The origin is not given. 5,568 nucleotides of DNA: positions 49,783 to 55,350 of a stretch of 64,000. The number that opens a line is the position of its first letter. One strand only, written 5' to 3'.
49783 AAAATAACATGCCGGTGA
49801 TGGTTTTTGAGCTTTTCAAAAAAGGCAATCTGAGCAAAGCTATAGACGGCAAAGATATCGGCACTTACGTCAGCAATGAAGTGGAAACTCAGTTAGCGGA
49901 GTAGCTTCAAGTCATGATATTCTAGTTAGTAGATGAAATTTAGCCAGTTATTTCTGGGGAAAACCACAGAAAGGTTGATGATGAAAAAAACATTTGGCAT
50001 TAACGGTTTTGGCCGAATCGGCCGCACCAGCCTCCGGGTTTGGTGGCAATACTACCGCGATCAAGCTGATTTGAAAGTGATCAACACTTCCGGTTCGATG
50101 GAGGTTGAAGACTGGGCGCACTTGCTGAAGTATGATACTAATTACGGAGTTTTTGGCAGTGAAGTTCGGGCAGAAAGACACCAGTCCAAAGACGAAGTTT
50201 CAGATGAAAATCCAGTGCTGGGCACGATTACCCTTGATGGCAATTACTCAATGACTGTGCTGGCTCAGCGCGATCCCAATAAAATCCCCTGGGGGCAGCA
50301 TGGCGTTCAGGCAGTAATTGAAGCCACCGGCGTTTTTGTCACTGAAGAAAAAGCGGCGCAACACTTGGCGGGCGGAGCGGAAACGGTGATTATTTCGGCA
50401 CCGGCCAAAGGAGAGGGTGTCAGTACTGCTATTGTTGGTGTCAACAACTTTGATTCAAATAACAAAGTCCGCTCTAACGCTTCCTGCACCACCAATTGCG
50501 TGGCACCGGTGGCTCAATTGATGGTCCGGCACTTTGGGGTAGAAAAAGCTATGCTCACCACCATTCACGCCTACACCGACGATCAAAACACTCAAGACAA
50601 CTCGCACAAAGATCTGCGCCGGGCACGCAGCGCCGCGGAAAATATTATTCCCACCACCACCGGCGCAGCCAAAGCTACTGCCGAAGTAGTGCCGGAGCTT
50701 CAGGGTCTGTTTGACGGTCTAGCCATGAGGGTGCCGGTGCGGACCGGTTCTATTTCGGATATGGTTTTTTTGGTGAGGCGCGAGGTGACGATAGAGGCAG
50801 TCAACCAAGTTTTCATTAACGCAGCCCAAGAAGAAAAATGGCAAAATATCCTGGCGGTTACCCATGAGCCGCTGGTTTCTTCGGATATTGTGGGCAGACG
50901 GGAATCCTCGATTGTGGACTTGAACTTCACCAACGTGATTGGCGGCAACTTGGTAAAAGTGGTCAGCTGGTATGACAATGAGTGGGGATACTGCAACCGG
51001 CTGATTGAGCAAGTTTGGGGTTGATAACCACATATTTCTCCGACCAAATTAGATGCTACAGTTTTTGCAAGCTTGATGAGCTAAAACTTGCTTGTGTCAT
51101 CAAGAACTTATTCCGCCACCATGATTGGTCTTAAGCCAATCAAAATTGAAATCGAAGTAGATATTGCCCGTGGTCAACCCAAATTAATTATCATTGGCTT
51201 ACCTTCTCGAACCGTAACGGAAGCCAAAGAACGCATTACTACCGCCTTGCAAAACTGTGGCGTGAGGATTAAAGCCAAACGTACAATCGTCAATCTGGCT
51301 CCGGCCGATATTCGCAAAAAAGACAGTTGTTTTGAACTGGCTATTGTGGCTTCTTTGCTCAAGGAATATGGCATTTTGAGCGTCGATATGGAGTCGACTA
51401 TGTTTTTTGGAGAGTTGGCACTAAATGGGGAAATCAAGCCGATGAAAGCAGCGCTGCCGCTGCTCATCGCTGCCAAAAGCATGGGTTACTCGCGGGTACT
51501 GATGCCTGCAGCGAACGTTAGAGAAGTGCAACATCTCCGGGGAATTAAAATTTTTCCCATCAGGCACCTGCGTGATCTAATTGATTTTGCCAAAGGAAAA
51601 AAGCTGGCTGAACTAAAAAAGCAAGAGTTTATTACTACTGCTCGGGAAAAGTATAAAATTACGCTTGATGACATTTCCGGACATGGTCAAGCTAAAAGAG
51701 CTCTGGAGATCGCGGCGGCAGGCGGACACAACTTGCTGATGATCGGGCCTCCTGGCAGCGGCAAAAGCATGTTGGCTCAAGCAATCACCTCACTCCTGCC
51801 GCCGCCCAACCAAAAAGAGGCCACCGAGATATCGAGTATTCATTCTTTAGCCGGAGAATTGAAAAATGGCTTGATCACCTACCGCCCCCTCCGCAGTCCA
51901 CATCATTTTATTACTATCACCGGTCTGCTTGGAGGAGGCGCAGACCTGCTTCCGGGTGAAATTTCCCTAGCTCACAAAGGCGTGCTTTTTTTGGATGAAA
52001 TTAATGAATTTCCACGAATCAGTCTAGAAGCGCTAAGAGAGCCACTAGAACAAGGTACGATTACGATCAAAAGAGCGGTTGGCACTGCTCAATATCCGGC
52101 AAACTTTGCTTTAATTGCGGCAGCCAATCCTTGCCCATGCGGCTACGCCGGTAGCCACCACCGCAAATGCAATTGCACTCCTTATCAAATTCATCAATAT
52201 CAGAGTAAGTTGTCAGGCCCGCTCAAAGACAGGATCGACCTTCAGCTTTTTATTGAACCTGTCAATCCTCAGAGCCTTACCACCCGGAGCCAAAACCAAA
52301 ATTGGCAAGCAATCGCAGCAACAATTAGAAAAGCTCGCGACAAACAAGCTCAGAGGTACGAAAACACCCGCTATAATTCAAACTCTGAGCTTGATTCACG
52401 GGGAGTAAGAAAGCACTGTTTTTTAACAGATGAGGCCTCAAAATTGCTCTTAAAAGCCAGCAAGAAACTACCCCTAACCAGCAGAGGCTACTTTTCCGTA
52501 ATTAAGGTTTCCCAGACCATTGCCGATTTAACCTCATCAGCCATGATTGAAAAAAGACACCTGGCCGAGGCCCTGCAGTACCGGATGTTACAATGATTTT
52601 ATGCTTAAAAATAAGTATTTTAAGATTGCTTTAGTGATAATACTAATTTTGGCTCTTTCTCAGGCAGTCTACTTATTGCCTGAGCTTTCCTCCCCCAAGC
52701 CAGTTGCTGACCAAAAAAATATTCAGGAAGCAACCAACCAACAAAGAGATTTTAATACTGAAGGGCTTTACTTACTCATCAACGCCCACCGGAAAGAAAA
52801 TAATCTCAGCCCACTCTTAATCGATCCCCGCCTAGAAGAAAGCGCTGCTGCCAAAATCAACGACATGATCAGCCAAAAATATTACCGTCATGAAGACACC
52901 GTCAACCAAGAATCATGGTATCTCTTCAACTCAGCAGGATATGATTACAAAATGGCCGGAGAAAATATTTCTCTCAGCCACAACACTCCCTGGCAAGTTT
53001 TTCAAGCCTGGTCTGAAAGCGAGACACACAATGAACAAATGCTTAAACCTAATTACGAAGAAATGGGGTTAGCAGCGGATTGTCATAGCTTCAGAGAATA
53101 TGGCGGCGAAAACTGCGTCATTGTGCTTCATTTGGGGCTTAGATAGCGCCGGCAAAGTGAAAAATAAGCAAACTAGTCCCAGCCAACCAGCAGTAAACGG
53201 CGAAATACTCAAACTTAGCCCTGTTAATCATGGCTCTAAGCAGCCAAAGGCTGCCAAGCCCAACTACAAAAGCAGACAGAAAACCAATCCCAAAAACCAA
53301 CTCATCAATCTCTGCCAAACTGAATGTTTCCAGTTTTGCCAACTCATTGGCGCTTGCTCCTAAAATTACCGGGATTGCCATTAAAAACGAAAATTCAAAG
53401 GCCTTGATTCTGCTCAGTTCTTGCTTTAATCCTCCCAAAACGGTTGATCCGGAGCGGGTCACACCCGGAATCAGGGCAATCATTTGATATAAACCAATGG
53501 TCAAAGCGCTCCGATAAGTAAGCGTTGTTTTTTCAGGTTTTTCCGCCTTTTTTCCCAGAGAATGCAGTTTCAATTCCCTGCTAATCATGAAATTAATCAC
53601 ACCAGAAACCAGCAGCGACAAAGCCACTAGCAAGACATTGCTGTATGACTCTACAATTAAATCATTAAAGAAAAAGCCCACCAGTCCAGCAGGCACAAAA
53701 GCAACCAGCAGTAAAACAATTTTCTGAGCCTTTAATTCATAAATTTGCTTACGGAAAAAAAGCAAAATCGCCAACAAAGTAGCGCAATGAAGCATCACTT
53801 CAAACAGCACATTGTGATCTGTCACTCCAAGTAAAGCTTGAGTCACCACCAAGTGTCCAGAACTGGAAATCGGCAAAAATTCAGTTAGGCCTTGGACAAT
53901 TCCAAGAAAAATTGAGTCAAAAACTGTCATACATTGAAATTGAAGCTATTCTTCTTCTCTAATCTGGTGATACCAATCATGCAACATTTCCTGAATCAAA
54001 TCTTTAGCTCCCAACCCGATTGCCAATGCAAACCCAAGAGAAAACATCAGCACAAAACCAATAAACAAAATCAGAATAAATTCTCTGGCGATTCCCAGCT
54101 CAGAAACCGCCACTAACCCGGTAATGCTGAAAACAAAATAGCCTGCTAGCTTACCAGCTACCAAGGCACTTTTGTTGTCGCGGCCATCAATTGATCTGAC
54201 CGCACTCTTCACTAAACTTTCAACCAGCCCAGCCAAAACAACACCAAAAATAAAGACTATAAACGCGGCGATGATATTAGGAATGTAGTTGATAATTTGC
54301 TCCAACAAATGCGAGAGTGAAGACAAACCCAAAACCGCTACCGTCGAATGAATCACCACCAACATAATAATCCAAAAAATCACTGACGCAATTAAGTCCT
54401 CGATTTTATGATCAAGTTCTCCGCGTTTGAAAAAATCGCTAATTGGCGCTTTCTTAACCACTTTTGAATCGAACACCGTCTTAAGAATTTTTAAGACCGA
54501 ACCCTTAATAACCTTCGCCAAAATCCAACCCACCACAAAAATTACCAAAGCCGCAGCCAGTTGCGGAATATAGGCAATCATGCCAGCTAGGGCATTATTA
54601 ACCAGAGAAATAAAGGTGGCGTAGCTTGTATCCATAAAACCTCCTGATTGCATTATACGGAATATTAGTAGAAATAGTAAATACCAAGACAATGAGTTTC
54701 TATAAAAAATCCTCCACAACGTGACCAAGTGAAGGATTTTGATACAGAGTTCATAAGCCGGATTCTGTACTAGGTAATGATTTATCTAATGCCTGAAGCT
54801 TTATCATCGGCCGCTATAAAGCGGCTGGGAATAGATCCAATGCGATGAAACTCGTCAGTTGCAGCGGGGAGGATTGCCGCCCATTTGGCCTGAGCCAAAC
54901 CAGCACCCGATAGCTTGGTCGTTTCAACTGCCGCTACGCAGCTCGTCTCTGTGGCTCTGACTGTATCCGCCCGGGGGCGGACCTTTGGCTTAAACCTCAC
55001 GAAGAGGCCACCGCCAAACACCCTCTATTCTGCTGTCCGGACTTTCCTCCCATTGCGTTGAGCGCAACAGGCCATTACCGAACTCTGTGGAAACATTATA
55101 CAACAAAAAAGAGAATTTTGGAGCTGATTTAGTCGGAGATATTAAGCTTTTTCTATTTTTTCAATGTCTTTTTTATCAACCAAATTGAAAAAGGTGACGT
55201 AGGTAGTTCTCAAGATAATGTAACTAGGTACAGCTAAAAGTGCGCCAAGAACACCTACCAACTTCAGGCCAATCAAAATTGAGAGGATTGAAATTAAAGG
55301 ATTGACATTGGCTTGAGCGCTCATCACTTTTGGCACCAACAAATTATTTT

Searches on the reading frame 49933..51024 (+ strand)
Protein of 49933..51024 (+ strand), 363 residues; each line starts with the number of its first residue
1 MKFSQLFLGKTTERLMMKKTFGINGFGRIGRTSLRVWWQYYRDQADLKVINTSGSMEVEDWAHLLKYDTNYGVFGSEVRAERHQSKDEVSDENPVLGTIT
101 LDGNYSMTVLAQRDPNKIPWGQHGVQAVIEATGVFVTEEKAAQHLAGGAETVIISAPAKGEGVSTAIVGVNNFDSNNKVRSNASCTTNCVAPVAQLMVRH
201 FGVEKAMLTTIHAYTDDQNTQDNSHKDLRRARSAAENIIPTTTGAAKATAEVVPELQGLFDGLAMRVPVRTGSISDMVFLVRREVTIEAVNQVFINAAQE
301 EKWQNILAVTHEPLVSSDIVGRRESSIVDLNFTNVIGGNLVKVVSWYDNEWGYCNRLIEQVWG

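Call 43: find_encoding_contigs(protein=window:49933-51024:+, flank=10000, max_places=1)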
Protein window:49933-51024:+ (363 aa): 1 contig read that carries it; 1 place shown.
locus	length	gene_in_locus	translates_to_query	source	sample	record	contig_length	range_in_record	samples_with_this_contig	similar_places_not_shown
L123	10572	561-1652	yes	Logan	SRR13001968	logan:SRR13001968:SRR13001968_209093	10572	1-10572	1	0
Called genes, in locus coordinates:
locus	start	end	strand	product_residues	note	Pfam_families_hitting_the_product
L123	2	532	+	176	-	?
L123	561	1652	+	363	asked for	PF00044:Gp_dh_N, PF02800:Gp_dh_C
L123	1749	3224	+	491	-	PF13541:ChlI, PF00493:MCM, PF00158:Sigma54_activat, PF01078:Mg_chelatase, PF07728:AAA_5, PF13335:Mg_chelatase_C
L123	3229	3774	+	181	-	PF00188:CAP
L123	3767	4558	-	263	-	PF02673:BacA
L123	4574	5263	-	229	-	PF05552:MS_channel_1st_1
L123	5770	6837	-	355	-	PF01594:AI-2E_transport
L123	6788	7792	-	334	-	PF01715:IPPT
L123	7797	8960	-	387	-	PF00919:UPF0004, PF04055:Radical_SAM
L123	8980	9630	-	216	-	PF01794:Ferric_reduct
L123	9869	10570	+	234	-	?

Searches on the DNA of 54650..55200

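Call 61: search_rna_families(source=window, start=54650, end=55200, threshold=evalue, max_evalue=1)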
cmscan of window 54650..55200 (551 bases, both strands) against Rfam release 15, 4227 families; matches with E-value up to 1: 3.
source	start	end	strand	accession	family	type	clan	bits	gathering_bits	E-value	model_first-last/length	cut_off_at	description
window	54738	55090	-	RF00010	RNaseP_bact_a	Gene; ribozyme;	CL00002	94.8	100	1.2e-29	1-367/367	no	Bacterial RNase P class A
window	55146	55193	-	RF00501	Rota_CRE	Cis-reg;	-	19.4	40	0.34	12-58/68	no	Rotavirus cis-acting replication element (CRE)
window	54702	54772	-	RF02399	NsiR1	Gene; sRNA;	-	18.6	39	0.38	1-60/60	no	Nitrogen stress-induced RNA 1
